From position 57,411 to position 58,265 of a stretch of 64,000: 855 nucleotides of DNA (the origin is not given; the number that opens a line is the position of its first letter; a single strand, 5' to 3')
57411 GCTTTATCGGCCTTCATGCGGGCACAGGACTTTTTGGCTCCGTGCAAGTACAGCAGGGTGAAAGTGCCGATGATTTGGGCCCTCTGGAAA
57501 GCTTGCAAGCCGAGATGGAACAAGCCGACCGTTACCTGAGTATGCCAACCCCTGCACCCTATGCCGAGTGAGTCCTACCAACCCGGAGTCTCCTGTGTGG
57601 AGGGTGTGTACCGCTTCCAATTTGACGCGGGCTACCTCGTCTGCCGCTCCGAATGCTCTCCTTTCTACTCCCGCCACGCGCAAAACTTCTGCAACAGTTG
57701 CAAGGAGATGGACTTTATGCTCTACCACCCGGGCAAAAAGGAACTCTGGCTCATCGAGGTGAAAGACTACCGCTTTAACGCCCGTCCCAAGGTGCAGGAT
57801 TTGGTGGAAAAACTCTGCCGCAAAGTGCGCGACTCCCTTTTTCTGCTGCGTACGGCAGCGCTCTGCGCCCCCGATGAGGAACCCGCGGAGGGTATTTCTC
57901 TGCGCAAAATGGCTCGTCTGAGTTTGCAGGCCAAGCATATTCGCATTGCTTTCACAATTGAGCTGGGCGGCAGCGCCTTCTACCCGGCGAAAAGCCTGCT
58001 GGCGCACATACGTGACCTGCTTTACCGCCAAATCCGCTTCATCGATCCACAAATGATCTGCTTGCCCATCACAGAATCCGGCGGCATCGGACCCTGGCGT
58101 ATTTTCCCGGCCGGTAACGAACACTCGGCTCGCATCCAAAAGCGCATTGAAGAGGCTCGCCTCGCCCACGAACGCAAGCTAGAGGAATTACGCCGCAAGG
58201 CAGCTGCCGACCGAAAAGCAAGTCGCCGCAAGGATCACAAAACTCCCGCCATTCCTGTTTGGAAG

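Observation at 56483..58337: Overlapping ABC/AAA_21-type ATPase plus PD-(D/E)xK-like effector pair (Septu/PARIS-like logic with a different nuclease)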

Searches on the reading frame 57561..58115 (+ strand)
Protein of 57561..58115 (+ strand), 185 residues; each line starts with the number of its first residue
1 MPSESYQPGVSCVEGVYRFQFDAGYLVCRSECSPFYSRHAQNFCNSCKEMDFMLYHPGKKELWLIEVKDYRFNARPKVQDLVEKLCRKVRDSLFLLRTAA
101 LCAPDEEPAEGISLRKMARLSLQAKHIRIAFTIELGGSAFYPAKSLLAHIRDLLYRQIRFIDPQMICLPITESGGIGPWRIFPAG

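Call 45: predict_structure(alignment_id=A3)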
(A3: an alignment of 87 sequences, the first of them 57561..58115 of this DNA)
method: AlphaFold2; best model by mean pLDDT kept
length: 185 residues; sequences in the alignment: 87
mean_pLDDT: 92.8   pTM: 0.89
mean pLDDT of the five models: 92.8, 92.8, 92.1, 91.7, 91.0
residues with pLDDT >= 90: 152; 70-90: 23; 50-70: 8; < 50: 2
segments of 3 or more residues with pLDDT < 50: none
pLDDT, mean of each block of 10 residues (from residue 1): 68 95 97 96 93 98 96 85 97 98 96 98 98 83 88 98 97 88 91
secondary structure, 60 per line:
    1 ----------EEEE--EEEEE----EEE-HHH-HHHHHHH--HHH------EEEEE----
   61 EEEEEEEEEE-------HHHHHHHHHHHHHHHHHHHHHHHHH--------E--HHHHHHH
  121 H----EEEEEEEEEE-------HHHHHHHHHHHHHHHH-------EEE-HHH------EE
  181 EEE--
elements in order: E11-14 E17-21 E26-28 H34-40 E52-56 E61-70 H78-102 H114-121 E126-135 H143-158 E166-168 E179-183

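Call 48: fold_search(model_id=the predicted structure, library=pdb)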
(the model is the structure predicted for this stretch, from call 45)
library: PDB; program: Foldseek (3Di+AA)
matches with E <= 10: 418; with E <= 0.001: 0
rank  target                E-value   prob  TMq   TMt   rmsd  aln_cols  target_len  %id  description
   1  4ojv                  7.7e-02  0.15  0.26  0.16  14.9       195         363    8  Crystal structure of unliganded yeast PDE1 (released 2014-12-03)
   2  2wiw_B                8.8e-02  0.20  0.21  0.28  14.1       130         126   15  Crystal structures of Holliday junction resolvases from Archaeoglobus fulgidus bound to DNA substrate (released 2009-05-26)
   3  4g6u_A                2.9e-01  0.28  0.28  0.25   6.7       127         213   13  CdiA-CT/CdiI toxin and immunity complex from Escherichia coli (released 2012-12-12)
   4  2rve_A                3.7e-01  0.23  0.15  0.13   3.4        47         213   26  THE CRYSTAL STRUCTURE OF ECORV ENDONUCLEASE AND OF ITS COMPLEXES WITH COGNATE AND NON-COGNATE DNA SEGMENTS (released 1992-01-15)
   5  5ltf_A                4.0e-01  0.08  0.21  0.21  14.6       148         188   12  Crystal structure of Lymphocytic choriomeningitis mammarenavirus endonuclease complexed with catalytic ions (released 2017-09-13)
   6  4rib_B                4.2e-01  0.11  0.17  0.06   7.8        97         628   10  FAN1 Nuclease bound to 5' phosphorylated p(dT) single flap DNA (released 2014-12-03)
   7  8bmp_A                4.2e-01  0.07  0.20  0.15  17.7       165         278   13  Cryo-EM structure of the folate-specific ECF transporter complex in MSP2N2 lipid nanodiscs bound to ATP and ADP (released 2023-08-02)
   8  3jsb_B                4.8e-01  0.13  0.21  0.21  12.8       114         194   12  Crystal structure of the N-terminal domain of the Lymphocytic Choriomeningitis Virus L protein (released 2010-09-15)
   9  6xfr_B                4.8e-01  0.09  0.16  0.15  10.9       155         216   12  Metallo-beta-lactamase from Pontibacter korlensis (released 2021-06-23)
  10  5n4s_B                4.8e-01  0.07  0.17  0.14  12.5       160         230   10  VIM-2 metallo-beta-lactamase in complex with ((S)-3-mercapto-2-methylpropanoyl)-D-tryptophan (Compound 3) (released 2017-05-17)
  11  3ebc_B                5.1e-01  0.04  0.13  0.10  15.9       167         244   10  Structure of N141A HincII with Cognate DNA (released 2008-12-23)
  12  5j1p                  5.5e-01  0.13  0.21  0.23  12.5       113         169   13  Lassa virus L protein cap-snatching endonuclease. Bound to two manganese ions (released 2016-06-29)
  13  9f9l_C                5.5e-01  0.13  0.23  0.23   7.1       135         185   13  Crystal structure of MUS81-EME1 bound by compound 16. (released 2024-07-03)
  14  2fhx_A                5.5e-01  0.06  0.15  0.12  12.7       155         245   10  Pseudomonas aeruginosa SPM-1 metallo-beta-lactamase (released 2006-01-17)
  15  5ls3_B                5.5e-01  0.06  0.13  0.11  12.4       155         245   10  Crystal structure of metallo-beta-lactamase SPM-1 with Y58C mutation (released 2017-03-15)
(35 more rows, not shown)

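Call 53: fold_search(model_id=the predicted structure, library=viral)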
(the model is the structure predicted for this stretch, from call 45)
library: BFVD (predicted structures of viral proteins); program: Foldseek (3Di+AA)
matches with E <= 10: 573; with E <= 0.001: 0
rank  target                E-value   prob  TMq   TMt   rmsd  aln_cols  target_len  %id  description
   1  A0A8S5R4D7            3.7e-03  0.97  0.33  0.29   6.8       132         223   14  Uncharacterized protein [Podoviridae sp. ct8nN1]
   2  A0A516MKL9            1.6e-02  0.06  0.12  0.07  15.2       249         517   10  (no name in the UniProt tables at hand)
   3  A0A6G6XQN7            2.2e-02  0.47  0.27  0.14   9.6       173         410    9  (no name in the UniProt tables at hand)
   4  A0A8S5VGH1            3.0e-02  0.20  0.21  0.07  12.6       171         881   10  DNA polymerase [Myoviridae sp. ctkfK18]
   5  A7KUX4                3.6e-02  0.66  0.33  0.24   6.6       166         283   13  (no name in the UniProt tables at hand)
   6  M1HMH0                4.4e-02  0.44  0.24  0.18   7.0       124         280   10  (no name in the UniProt tables at hand)
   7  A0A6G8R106            4.7e-02  0.25  0.20  0.13  12.2       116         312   14  Cas4 family exonuclease [Microbacterium phage Arete]
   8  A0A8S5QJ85            5.3e-02  0.47  0.28  0.20   6.4       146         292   14  Restriction endonuclease [Siphoviridae sp. ctezl47]
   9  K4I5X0                5.6e-02  0.21  0.23  0.21  12.9       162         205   10  Uncharacterized protein [Salmonella phage STML-198]
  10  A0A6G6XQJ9            6.0e-02  0.33  0.26  0.19   8.9       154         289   13  (no name in the UniProt tables at hand)
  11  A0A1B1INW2            8.2e-02  0.30  0.18  0.25   6.5        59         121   20  (no name in the UniProt tables at hand)
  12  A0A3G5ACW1            8.7e-02  0.25  0.25  0.15  10.6       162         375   11  C2H2-type domain-containing protein [Hyperionvirus sp.]
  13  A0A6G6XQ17            9.9e-02  0.51  0.40  0.30   6.7       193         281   10  (no name in the UniProt tables at hand)
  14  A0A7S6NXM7            1.1e-01  0.41  0.32  0.31   9.4       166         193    7  Uncharacterized protein [Bathycoccus sp. RCC716 virus 1]
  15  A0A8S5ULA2            1.1e-01  0.21  0.24  0.31  10.2       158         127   14  Nuclease [Siphoviridae sp. ctICF6]
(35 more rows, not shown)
